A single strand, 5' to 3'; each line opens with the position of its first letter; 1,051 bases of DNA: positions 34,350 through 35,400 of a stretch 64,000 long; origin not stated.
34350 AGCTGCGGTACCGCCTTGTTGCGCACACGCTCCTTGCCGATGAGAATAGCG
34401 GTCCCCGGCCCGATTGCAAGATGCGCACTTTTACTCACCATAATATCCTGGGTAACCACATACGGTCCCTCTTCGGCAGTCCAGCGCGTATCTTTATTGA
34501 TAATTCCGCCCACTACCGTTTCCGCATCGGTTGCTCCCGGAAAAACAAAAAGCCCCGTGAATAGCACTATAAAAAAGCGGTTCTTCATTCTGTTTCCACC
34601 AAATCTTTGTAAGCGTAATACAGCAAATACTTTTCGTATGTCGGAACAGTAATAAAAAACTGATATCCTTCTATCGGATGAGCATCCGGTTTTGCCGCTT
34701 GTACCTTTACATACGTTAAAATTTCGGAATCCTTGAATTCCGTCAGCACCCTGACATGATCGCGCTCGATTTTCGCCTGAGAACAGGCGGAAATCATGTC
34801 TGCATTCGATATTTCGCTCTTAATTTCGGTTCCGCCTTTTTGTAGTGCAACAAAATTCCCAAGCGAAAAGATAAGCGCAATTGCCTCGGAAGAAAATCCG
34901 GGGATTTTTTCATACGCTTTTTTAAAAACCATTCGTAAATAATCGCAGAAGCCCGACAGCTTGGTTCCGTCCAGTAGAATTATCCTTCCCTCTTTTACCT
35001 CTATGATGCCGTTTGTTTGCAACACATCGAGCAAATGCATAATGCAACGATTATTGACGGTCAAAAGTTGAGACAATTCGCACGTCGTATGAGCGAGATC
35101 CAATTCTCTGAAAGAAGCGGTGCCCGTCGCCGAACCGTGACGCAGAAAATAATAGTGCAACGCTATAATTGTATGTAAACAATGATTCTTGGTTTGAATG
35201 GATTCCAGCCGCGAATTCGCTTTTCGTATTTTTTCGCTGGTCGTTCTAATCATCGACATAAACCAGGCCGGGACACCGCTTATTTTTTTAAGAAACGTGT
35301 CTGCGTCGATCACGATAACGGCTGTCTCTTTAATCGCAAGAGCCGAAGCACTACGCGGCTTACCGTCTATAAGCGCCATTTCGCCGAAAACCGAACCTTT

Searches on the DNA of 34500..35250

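Call 54: search_rna_families(source=window, start=34500, end=35250, threshold=evalue, max_evalue=0.01)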
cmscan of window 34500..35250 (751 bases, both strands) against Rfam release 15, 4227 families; matches with E-value up to 0.01: 0.
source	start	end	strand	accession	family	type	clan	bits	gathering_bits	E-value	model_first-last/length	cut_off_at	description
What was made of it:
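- Tried and rejected: The largest intergenic gap, 34500-35250, gave nothing (call 54).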
